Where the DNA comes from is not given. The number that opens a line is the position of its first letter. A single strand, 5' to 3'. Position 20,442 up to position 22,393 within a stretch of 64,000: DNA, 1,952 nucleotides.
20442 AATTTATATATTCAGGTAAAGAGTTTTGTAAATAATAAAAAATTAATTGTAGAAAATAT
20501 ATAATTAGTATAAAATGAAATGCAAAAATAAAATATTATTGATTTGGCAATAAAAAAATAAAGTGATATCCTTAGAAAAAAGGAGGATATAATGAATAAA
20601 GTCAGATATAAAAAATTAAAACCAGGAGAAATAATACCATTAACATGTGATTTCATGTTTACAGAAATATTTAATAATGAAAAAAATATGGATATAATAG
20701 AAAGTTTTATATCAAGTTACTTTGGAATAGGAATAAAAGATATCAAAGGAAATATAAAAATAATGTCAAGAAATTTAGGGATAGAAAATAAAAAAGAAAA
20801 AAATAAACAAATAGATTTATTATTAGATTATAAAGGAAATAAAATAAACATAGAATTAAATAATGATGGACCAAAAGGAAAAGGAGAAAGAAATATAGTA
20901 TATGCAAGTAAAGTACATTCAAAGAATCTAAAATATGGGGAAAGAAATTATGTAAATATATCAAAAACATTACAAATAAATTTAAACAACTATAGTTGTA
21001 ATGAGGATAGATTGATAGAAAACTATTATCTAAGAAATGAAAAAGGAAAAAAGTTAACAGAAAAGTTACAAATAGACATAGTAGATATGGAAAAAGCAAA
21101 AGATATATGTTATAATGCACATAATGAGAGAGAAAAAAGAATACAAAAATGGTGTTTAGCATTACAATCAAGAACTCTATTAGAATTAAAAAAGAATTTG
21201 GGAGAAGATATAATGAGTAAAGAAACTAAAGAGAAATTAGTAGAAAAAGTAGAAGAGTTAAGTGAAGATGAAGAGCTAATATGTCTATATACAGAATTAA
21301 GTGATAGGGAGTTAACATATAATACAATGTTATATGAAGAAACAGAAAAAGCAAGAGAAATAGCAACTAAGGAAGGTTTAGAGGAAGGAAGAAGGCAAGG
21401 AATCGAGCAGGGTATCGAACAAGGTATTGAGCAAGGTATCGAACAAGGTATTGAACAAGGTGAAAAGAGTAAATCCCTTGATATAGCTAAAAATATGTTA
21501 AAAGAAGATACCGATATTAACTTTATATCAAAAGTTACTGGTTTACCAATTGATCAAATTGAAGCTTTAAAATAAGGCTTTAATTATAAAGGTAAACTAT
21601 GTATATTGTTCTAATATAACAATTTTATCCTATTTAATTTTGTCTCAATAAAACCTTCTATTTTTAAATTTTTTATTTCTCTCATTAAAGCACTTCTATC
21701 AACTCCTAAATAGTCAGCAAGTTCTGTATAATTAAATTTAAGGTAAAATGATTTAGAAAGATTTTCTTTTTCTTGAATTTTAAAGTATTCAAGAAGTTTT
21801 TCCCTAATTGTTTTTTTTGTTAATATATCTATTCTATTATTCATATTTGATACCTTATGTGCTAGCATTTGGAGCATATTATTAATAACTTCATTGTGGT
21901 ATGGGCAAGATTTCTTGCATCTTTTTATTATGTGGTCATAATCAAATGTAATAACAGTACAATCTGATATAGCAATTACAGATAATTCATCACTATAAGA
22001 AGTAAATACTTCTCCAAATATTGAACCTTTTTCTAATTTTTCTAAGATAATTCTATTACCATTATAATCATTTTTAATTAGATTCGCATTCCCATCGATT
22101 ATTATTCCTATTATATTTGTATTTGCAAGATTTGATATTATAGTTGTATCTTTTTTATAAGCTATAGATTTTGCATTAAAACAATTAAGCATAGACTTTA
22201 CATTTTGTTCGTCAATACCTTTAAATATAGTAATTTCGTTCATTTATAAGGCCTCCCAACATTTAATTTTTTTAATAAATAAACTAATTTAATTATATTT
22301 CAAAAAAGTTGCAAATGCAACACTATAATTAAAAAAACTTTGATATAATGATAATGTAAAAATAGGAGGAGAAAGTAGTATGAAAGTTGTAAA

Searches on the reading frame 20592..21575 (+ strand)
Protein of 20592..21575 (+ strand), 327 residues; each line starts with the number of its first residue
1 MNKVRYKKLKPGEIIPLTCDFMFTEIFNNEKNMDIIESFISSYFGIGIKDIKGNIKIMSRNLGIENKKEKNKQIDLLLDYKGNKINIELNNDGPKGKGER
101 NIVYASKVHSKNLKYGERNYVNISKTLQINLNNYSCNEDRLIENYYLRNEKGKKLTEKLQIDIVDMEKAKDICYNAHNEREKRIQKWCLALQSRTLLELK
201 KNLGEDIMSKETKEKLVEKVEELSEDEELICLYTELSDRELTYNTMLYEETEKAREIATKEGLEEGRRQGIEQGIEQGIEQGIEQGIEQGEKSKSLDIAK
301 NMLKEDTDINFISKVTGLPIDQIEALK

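Call 7: search_protein_families(library=pfam, proteins=[window:20592-21575:+])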
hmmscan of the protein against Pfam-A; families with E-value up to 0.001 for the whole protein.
window:20592-21575:+ (327 aa): 1 family
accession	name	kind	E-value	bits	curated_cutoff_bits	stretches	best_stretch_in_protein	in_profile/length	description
PF12784.13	PDDEXK_2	-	2.1e-20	73.9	27.4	1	19-235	3-214/229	PD-(D/E)XK nuclease family transposase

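Call 39: find_homologous_proteins(query=window:20592-21575:+)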
Query window:20592-21575:+ (327 aa): 2098 proteins with E <= 0.001 among 8000 candidates; the best 120 are listed.
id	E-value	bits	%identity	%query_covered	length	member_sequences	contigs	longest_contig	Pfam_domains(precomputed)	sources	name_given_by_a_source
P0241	3.1e-106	373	58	100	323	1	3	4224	PF12784.14,PF27070.1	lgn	-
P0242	1.4e-100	355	58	100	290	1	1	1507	PF12784.14,PF27070.1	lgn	-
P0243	1.2e-91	325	54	100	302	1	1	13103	PF12784.14,PF27070.1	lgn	-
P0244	1.5e-91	325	54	100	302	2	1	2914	PF12784.14,PF27070.1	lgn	-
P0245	2.5e-88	314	50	96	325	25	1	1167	PF12784.14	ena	-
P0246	1.1e-83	299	51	99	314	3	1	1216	PF12784.14,PF27070.1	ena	-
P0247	8.0e-83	296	47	99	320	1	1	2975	PF12784.14,PF27070.1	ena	-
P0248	3.4e-82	294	49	99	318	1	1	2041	PF12784.14,PF27070.1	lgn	-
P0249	5.1e-82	294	50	100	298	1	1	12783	PF12784.14,PF27070.1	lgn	-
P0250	4.4e-81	291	50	100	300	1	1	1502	PF12784.14,PF27070.1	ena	-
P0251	4.1e-80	287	48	100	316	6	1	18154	PF12784.14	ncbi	-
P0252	1.4e-79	286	45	99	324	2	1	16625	PF12784.14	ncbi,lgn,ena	-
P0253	1.5e-79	286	47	98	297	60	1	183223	PF12784.14,PF27070.1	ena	-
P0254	4.1e-79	284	49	92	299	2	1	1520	PF12784.14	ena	-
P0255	2.3e-78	282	46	99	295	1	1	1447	PF12784.14,PF27070.1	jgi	jgi:predicted transposase/invertase (TIGR01784 family)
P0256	6.7e-78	280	46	99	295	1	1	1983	PF12784.14,PF27070.1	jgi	jgi:predicted transposase/invertase (TIGR01784 family)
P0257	6.9e-78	280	49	99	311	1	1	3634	PF12784.14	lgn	-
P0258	9.0e-77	276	46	97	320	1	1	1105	PF12784.14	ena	-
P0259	1.1e-76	276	47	100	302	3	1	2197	PF12784.14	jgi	jgi:predicted transposase/invertase (TIGR01784 family)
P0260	4.8e-76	274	47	99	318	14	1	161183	PF12784.14,PF27070.1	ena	-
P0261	1.0e-75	273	47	99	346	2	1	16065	PF12784.14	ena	-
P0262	5.1e-75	271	50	98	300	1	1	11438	PF12784.14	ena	-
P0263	9.9e-75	270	48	99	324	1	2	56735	PF12784.14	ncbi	-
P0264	3.9e-74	268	50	98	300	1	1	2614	PF12784.14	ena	-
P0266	1.6e-73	266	44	99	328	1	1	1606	PF12784.14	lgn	-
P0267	2.3e-73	265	46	99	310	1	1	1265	PF12784.14,PF27070.1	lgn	-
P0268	2.5e-73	265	48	98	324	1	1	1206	PF12784.14,PF27070.1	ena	-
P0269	6.8e-73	264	46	99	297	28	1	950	PF12784.14,PF27070.1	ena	-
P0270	5.5e-72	261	48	99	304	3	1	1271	PF12784.14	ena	-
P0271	5.8e-70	254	47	99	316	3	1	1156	PF12784.14,PF27070.1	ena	-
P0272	5.6e-69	251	46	99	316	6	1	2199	PF12784.14,PF27070.1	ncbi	-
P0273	1.8e-68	249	44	99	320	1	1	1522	PF12784.14,PF27070.1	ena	-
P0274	2.3e-68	249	44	97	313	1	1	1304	PF12784.14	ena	-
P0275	1.1e-67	247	46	88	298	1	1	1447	PF12784.14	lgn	-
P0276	2.0e-67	246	48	98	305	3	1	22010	PF12784.14,PF27070.1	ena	-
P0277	2.3e-66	242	47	98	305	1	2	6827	PF12784.14,PF27070.1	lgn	-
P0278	1.2e-65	240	45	98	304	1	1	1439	PF12784.14,PF27070.1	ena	-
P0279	1.4e-65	240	45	98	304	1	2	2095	PF12784.14,PF27070.1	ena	-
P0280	1.7e-65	239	43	98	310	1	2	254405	PF12784.14,PF27070.1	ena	-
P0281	1.9e-65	239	45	98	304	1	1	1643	PF12784.14,PF27070.1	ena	-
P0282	2.2e-65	239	45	99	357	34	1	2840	PF12784.14,PF27070.1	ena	-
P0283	3.3e-65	239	45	98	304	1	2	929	PF12784.14,PF27070.1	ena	-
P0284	3.6e-65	238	45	98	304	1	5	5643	PF12784.14,PF27070.1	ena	-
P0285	4.1e-65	238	43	98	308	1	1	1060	PF12784.14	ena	-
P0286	4.6e-65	238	45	98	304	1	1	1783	PF12784.14,PF27070.1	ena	-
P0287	4.6e-65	238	44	98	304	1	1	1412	PF12784.14,PF27070.1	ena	-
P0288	6.9e-65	237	44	98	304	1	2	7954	PF12784.14,PF27070.1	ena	-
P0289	7.9e-65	237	44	98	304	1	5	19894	PF12784.14,PF27070.1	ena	-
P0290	9.3e-65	237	43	98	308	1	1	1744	PF12784.14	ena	-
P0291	9.8e-65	237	44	98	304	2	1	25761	PF12784.14,PF27070.1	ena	-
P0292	1.0e-64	237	46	87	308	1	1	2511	PF12784.14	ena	-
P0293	1.5e-64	236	44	98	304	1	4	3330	PF12784.14,PF27070.1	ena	-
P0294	1.6e-64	236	44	98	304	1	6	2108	PF12784.14,PF27070.1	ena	-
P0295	2.0e-64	236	44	98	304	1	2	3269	PF12784.14,PF27070.1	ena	-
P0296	2.5e-64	236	44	94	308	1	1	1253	PF12784.14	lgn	-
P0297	2.6e-64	236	42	99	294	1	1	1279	PF12784.14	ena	-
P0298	2.6e-64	236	45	93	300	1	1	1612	PF12784.14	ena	-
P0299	3.4e-64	235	44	98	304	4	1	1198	PF12784.14,PF27070.1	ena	-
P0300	4.0e-64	235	44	94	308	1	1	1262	PF12784.14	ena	-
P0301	6.5e-64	234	44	98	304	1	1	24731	PF12784.14,PF27070.1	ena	-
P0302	6.7e-64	234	44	98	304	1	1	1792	PF12784.14,PF27070.1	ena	-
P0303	1.2e-63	233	44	96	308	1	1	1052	PF12784.14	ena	-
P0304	2.3e-63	232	42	98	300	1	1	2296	PF12784.14,PF27070.1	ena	-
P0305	3.7e-63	232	43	98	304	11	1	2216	PF12784.14,PF27070.1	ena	-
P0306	9.1e-63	231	42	98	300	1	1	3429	PF12784.14,PF27070.1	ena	-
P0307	1.7e-62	230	42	98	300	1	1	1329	PF12784.14,PF27070.1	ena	-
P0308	8.5e-62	227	43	98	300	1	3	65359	PF12784.14,PF27070.1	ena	-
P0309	3.1e-59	219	41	98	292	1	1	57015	PF12784.14,PF27070.1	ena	-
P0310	4.3e-59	218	41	98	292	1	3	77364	PF12784.14,PF27070.1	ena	-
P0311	4.4e-59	218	41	98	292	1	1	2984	PF12784.14,PF27070.1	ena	-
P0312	5.2e-58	215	43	90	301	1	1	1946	PF12784.14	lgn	-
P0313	7.2e-58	214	43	100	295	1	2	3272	PF27070.1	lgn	-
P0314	1.1e-50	191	48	53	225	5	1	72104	PF12784.14,PF27070.1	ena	-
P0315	2.4e-49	186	39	96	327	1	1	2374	PF12784.14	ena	-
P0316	1.5e-48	184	39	97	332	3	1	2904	PF12784.14,PF09811.15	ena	-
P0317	1.2e-47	181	40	96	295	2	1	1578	PF12784.14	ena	-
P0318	2.1e-44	170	38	97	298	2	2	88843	PF12784.14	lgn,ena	-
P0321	1.8e-39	154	37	85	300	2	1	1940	PF12784.14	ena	-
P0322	1.1e-38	151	35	99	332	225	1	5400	PF27070.1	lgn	-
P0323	6.7e-38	149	37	96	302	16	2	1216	PF12784.14,PF27070.1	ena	-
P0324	2.0e-36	144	33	95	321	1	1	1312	PF12784.14,PF27070.1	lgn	-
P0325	5.2e-35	139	35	96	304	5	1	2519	PF12784.14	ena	-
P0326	1.1e-34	138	34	96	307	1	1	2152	PF27070.1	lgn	-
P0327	1.6e-34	138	34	96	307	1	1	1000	PF27070.1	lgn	-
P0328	2.4e-34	137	33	96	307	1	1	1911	PF27070.1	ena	-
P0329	4.0e-34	136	33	96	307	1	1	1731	PF27070.1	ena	-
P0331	3.3e-33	133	34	97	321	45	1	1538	PF12784.14,PF27070.1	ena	-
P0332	5.3e-33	133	33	94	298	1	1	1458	PF12784.14,PF27070.1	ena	-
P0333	3.6e-32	130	34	96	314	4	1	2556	PF12784.14,PF27070.1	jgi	-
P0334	1.4e-31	128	33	98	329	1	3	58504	PF12784.14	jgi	-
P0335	1.5e-31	128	33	96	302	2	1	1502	PF12784.14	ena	-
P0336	2.3e-31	127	34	96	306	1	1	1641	PF12784.14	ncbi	-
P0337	3.1e-31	127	33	98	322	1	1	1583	PF12784.14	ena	-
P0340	6.7e-30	123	33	94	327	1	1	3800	PF12784.14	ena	-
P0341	7.9e-30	122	31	95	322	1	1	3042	PF12784.14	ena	-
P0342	2.7e-29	121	35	96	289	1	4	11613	PF27070.1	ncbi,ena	-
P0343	3.1e-29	120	32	94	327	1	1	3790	PF12784.14,PF27070.1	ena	-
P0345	1.6e-28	118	34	95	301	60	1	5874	PF12784.14,PF27070.1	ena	-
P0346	2.5e-28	117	35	75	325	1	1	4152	PF12784.14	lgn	-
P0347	4.3e-28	117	31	96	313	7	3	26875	PF12784.14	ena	-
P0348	7.2e-28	116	32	97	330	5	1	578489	PF12784.14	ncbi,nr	ncbi:MAG: hypothetical protein E7166_02340 [Firmicutes bacterium]|nr:hypothetical protein [Bacillota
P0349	8.5e-28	116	39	84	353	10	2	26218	PF12784.14,PF27070.1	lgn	-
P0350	1.2e-27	115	29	98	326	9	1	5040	PF12784.14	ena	-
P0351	1.7e-27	115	31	99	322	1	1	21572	PF12784.14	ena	-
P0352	2.2e-27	114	34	98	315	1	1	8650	PF12784.14,PF27070.1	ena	-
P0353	4.1e-27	113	31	98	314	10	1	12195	PF12784.14,PF27070.1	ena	-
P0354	4.9e-27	113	34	93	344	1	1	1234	PF12784.14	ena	-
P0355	5.4e-27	113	33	96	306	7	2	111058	PF12784.14,PF27070.1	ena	-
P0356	5.5e-27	113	32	96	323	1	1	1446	PF12784.14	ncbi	-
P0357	5.9e-27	113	31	97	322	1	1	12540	PF12784.14,PF27070.1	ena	-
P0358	6.7e-27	113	33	95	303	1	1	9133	PF12784.14,PF27070.1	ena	-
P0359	8.0e-27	112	33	97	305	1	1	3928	PF12784.14,PF27070.1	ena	-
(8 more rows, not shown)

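Call 40: find_encoding_contigs(protein=P0241, flank=5000, max_places=3)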
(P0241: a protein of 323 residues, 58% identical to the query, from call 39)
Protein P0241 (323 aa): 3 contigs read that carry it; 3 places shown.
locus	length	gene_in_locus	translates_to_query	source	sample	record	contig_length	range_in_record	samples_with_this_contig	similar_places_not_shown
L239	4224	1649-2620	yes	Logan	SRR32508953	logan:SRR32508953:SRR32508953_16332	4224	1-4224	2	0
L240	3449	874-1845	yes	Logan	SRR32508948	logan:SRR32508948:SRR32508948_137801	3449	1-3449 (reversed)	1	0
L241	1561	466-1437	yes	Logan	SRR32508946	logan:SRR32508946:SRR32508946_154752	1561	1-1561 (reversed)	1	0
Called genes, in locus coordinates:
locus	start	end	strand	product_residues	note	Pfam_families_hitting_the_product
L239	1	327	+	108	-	?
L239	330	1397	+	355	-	PF00091:Tubulin, PF12327:FtsZ_C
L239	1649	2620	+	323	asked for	PF12784:PDDEXK_2, PF27070:HTH_Rpn_C (weak)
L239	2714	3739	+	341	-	PF21016:RlmN_N, PF04055:Radical_SAM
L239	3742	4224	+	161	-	?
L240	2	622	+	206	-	?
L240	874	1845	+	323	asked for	PF12784:PDDEXK_2, PF27070:HTH_Rpn_C (weak)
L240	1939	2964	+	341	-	PF21016:RlmN_N, PF04055:Radical_SAM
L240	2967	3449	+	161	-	?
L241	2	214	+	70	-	?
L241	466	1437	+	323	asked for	PF12784:PDDEXK_2, PF27070:HTH_Rpn_C (weak)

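Call 41: find_encoding_contigs(protein=P0243, flank=7000, max_places=2)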
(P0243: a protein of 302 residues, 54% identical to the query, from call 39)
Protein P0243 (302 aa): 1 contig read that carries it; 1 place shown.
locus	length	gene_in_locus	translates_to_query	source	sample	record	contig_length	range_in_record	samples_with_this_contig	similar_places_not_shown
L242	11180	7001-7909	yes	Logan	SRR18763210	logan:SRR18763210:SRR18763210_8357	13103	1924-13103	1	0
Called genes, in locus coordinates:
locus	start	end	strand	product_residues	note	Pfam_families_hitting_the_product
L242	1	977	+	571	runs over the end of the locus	PF06160:EzrA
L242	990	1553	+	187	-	-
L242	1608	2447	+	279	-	-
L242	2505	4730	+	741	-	PF01136:Peptidase_U32, PF12392:DUF3656, PF01136:Peptidase_U32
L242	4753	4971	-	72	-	-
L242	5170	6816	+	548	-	PF12706:Lactamase_B_2 (weak), PF22505:RNase_J_b_CASP, PF17770:RNase_J_C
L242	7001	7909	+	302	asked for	PF12784:PDDEXK_2, PF27070:HTH_Rpn_C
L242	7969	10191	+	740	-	PF13491:FtsK_4TM (faint), PF17854:FtsK_alpha, PF01580:FtsK_SpoIIIE, PF09397:FtsK_gamma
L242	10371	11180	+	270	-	?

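Call 45: search_protein_families(library=phrogs, proteins=[window:20592-21575:+])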
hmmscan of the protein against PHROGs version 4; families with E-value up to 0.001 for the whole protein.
window:20592-21575:+ (327 aa): 3 families
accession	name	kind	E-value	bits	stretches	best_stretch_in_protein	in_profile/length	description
phrog_3300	-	integration and excision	1.2e-13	52.2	1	19-326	8-310/313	transposase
phrog_5416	-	unknown function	3.3e-06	28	1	271-318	8-55/66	-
phrog_12274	-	unknown function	5.6e-06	27.4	1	279-322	88-131/138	-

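Call 46: search_protein_families(library=ncbifam, proteins=[window:20592-21575:+])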
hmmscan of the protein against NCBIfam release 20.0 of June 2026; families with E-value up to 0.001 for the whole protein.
window:20592-21575:+ (327 aa): 5 families
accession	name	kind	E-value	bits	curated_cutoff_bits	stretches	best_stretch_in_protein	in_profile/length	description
TIGR01784.1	T_den_put_tspse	subfamily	6.9e-18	65.4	52.1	1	19-325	2-272/273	Rpn family recombination-promoting nuclease/putative transposase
NF004266.1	PRK05687.1-1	equivalog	5.8e-09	35.8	260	1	205-295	9-94/230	flagellar assembly protein FliH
NF004270.2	PRK05687.2-1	equivalog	4e-08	33.1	180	1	247-300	34-87/223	flagellar assembly protein FliH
NF009925.1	PRK13386.1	equivalog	1.3e-06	27.9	192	1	260-293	52-85/228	flagellar assembly protein FliH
NF004267.1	PRK05687.1-3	equivalog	1.4e-06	27.7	293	1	242-292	59-109/266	flagellar assembly protein FliH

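Call 66: search_protein_families(library=padloc, proteins=[window:20592-21575:+], max_evalue=0.01)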
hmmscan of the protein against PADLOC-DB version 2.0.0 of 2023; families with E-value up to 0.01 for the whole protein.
window:20592-21575:+ (327 aa): 1 family
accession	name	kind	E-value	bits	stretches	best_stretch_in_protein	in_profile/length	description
PDLC01084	C3a178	-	0.0017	16.8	1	259-303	41-84/90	putative invertase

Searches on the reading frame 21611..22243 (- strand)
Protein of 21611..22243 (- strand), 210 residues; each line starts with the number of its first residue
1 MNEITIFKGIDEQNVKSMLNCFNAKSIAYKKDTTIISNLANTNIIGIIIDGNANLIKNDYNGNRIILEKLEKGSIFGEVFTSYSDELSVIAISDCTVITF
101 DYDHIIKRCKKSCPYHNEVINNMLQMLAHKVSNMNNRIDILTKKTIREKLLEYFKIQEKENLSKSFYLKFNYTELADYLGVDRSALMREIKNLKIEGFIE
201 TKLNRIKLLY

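Call 7: search_protein_families(library=pfam, proteins=[window:21611-22243:-])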
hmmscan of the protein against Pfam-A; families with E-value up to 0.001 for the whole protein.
window:21611-22243:- (210 aa): 2 families
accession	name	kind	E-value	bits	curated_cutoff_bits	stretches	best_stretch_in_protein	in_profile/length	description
PF00027.35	cNMP_binding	-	1.6e-09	38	27.5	1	28-110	3-87/89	Cyclic nucleotide-binding domain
PF13545.12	HTH_Crp_2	-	1.6e-06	28.4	27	1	161-209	15-62/70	Crp-like helix-turn-helix domain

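Call 13: find_related_loci(query=window:21611-22243:-, collection=genome_contigs, flank=10000)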
Query window:21611-22243:- (210 aa) in genome_contigs; peptide patterns used: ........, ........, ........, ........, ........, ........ (x = any residue, [..] = any of these).
144 stretches matched a pattern; 65 encode a relative of the query (tblastn E <= 1e-3); 65 distinct loci.
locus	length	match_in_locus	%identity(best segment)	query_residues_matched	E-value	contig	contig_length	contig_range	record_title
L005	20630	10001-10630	88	1-210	1e-116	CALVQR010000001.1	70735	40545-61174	MAG: uncultured Bacilli bacterium isolate BRZ_AQ__bin80 genome assembly, contig: BRZ_AQ__NODE_761_length_70735_cov_4.965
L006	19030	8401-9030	86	1-210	3e-113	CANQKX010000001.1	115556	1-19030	MAG: uncultured Bacilli bacterium isolate Lapin-016__bin29 genome assembly, contig: Lapin-016__NODE_123_length_115556_co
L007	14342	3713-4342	77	1-210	7e-106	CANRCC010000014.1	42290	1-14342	MAG: uncultured Bacilli bacterium isolate Lapin-028__bin32 genome assembly, contig: Lapin-028__NODE_917_length_42290_cov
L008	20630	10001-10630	73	1-210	5e-102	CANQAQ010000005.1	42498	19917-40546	MAG: uncultured Bacilli bacterium isolate Lapin-002__bin21 genome assembly, contig: Lapin-002__NODE_1162_length_42498_co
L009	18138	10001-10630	74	1-210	2e-101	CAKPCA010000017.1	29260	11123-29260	MAG: uncultured Bacilli bacterium isolate REFINED_METABAT215_TOP10_CONTIGS_1500_ASSEMBLY_K77_MERGED__Hadza_MoBio_hadza-I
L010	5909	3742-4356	55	5-209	3e-77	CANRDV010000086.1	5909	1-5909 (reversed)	MAG: uncultured Bacilli bacterium isolate Lapin-025__bin58 genome assembly, contig: Lapin-025__NODE_10175_length_5909_co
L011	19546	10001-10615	56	5-209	4e-77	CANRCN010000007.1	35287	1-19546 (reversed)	MAG: uncultured Bacilli bacterium isolate Lapin-027__bin5 genome assembly, contig: Lapin-027__NODE_921_length_35287_cov_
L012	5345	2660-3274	56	5-209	4e-76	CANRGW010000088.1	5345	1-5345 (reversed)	MAG: uncultured Bacilli bacterium isolate Lapin-022__bin40 genome assembly, contig: Lapin-022__NODE_15496_length_5345_co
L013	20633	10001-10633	56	1-210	1e-74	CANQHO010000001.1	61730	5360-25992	MAG: uncultured Bacilli bacterium isolate Lapin-028__bin82 genome assembly, contig: Lapin-028__NODE_424_length_61730_cov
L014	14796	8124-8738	54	5-209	2e-74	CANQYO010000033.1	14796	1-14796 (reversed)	MAG: uncultured Bacilli bacterium isolate Lapin-015__bin5 genome assembly, contig: Lapin-015__NODE_3930_length_14796_cov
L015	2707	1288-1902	52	5-209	5e-75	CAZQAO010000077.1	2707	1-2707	MAG TPA_asm: uncultured Muribaculaceae bacterium isolate SRP314395_co1_23 genome assembly, contig: NODE_30889_length_270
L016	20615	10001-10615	54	5-209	6e-74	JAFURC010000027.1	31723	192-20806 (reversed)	MAG: Bacilli bacterium isolate RGIG4749 Roe_deer_Rectum.Co__c1218558, whole genome shotgun sequence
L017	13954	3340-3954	52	5-209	3e-73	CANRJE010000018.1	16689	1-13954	MAG: uncultured Bacilli bacterium isolate Lapin-033__bin8 genome assembly, contig: Lapin-033__NODE_2922_length_16689_cov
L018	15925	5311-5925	53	5-209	5e-73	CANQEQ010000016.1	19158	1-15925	MAG: uncultured Bacilli bacterium isolate Lapin-008__bin17 genome assembly, contig: Lapin-008__NODE_3257_length_19158_co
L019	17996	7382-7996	52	5-209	8e-73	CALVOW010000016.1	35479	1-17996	MAG: uncultured Bacilli bacterium isolate BRZ_ES__bin28 genome assembly, contig: BRZ_ES__NODE_1751_length_35479_cov_12.6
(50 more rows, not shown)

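Call 44: find_encoding_contigs(protein=window:21611-22243:-, flank=10000, max_places=10)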
Protein window:21611-22243:- (210 aa): 15 contigs read that carry it; 7 places shown.
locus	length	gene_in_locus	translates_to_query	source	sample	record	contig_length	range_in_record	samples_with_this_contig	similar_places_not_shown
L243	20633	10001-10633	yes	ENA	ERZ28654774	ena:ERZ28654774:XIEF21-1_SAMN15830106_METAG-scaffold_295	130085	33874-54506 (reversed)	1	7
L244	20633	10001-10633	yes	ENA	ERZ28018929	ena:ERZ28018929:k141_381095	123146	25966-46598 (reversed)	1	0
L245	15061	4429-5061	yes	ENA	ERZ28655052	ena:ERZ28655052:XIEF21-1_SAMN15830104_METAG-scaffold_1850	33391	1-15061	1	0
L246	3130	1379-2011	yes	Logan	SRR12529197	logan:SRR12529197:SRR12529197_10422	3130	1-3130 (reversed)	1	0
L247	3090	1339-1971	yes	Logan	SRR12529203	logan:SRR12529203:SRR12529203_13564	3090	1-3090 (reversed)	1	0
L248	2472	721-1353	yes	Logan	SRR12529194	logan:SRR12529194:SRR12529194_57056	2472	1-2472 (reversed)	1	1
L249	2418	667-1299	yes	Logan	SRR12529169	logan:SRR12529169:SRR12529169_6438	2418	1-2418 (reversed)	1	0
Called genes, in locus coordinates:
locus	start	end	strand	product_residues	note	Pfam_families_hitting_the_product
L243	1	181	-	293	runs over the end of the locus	PF02195:ParB_N, PF17762:HTH_ParB, PF01381:HTH_3 (faint)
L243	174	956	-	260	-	PF00142:Fer4_NifH (weak), PF00448:SRP54 (faint), PF01656:CbiA, PF02374:ArsA_ATPase, PF06564:CBP_BcsQ (faint), PF09140:MipZ (weak), PF10609:ParA, PF13614:AAA_31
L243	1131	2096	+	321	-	PF00882:Zn_dep_PLPC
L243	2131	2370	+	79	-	-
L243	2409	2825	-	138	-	PF00380:Ribosomal_S9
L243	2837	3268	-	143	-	PF00572:Ribosomal_L13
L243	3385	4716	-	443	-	PF07949:YbbR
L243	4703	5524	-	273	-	PF19293:CdaA_N, PF02457:DAC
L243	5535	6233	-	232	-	PF21946:LppM (weak)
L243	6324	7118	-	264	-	-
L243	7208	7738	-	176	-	PF13353:Fer4_12, PF04055:Radical_SAM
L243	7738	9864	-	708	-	PF03477:ATP-cone, PF13597:NRDD, PF01228:Gly_radical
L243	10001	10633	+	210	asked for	PF00027:cNMP_binding, PF13545:HTH_Crp_2 (weak)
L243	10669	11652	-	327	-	-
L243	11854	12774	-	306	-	PF01510:Amidase_2, PF01471:PG_binding_1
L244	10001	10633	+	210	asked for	PF00027:cNMP_binding, PF13545:HTH_Crp_2 (weak)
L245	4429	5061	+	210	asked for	PF00027:cNMP_binding, PF13545:HTH_Crp_2 (weak)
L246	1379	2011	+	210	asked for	PF00027:cNMP_binding, PF13545:HTH_Crp_2 (weak)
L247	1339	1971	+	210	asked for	PF00027:cNMP_binding, PF13545:HTH_Crp_2 (weak)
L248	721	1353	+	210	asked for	PF00027:cNMP_binding, PF13545:HTH_Crp_2 (weak)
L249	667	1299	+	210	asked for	PF00027:cNMP_binding, PF13545:HTH_Crp_2 (weak)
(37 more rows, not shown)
